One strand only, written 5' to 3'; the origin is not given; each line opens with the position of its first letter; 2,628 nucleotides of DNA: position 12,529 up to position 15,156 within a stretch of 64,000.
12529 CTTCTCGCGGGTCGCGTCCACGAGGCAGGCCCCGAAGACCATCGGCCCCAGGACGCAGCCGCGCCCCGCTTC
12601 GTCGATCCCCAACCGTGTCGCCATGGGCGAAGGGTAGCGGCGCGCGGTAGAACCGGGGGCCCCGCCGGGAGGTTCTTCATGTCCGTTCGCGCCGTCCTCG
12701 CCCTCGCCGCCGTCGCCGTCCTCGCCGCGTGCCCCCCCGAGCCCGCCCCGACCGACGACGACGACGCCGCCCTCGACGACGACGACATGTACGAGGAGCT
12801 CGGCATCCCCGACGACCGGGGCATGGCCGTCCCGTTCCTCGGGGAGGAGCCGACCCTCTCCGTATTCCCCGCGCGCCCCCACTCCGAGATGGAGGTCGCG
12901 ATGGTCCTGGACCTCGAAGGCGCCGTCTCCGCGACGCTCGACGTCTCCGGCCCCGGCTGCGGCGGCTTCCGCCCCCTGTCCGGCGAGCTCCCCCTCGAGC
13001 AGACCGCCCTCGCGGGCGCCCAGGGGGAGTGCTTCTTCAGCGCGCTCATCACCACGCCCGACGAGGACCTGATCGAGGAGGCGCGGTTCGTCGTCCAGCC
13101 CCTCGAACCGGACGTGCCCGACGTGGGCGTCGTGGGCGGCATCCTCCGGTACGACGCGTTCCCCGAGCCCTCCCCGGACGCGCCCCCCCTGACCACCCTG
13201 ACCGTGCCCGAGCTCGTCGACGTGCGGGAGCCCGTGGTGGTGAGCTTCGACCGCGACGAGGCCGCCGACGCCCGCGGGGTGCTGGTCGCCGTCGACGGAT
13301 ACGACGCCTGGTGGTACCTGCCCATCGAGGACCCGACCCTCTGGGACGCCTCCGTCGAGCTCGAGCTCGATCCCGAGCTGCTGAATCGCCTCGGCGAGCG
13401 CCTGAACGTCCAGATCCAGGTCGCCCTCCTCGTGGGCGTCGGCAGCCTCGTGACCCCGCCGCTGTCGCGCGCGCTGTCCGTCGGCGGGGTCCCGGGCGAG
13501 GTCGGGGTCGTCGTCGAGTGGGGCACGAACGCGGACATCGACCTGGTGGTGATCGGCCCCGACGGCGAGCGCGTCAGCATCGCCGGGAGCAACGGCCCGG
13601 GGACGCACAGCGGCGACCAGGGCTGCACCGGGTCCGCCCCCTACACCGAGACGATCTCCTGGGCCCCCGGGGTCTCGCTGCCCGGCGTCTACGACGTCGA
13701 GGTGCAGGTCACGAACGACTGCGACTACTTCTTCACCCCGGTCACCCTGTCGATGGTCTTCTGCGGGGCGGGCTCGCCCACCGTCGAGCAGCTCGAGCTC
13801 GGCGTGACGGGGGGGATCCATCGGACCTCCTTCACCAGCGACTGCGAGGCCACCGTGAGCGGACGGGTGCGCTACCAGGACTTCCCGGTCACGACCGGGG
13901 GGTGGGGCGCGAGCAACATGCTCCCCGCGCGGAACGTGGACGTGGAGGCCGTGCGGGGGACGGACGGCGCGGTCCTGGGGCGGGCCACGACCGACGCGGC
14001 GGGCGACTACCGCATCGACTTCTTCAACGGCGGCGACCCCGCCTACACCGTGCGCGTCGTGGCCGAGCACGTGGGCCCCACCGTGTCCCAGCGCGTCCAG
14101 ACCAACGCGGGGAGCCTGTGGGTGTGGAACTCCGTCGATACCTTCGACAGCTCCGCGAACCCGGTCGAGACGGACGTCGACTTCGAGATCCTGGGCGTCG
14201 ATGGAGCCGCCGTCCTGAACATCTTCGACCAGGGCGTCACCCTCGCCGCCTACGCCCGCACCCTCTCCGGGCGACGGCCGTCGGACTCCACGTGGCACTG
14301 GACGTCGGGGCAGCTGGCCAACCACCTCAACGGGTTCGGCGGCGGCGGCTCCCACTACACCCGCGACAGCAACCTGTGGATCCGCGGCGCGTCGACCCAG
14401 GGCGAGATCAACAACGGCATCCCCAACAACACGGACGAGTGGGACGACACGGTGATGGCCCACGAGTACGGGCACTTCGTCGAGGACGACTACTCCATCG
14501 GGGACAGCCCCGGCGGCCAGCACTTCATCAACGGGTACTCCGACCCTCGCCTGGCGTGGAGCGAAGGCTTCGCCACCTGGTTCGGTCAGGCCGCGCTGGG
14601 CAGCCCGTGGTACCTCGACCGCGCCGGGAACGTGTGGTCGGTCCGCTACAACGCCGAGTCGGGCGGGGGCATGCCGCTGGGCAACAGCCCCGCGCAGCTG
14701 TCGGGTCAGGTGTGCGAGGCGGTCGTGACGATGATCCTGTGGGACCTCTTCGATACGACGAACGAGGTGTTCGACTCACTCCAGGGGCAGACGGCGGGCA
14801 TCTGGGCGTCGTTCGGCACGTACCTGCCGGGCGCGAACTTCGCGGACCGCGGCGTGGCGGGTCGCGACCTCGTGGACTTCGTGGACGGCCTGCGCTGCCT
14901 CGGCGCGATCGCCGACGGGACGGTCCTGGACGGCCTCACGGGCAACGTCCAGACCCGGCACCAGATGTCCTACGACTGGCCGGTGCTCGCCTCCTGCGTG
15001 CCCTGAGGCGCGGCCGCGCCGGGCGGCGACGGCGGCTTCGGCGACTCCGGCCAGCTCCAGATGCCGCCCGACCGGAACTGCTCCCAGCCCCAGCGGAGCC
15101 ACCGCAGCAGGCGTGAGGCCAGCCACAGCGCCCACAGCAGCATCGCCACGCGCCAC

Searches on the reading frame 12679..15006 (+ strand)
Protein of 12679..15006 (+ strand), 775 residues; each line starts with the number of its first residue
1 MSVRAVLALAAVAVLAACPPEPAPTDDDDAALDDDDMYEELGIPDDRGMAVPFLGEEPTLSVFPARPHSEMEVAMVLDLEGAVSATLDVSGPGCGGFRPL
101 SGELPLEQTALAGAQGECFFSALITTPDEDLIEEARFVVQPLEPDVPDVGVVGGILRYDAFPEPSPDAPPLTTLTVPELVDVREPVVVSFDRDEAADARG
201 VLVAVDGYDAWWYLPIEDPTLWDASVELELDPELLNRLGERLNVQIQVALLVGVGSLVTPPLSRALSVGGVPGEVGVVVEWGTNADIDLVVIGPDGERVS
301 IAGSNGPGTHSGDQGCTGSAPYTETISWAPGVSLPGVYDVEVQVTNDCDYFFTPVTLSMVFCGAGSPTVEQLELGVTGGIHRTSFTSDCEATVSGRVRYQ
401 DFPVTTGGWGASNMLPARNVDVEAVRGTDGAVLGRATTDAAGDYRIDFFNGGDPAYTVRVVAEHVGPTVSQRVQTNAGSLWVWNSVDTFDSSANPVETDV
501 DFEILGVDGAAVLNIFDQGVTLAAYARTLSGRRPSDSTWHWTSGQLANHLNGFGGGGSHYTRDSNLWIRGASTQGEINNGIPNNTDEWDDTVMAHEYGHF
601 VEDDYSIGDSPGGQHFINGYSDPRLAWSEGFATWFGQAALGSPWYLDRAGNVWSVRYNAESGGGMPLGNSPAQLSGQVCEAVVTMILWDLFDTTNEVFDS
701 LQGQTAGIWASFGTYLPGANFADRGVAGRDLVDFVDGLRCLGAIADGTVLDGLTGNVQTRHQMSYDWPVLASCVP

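Call 69: search_protein_families(library=pfam, proteins=[window:12679-15006:+], max_evalue=0.001)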
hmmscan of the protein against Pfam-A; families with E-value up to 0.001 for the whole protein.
window:12679-15006:+ (775 aa): 1 family
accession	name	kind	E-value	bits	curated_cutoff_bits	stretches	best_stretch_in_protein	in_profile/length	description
PF13620.12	CarboxypepD_reg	-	0.00057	20.6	32.3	0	416-478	13-72/82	Carboxypeptidase regulatory-like domain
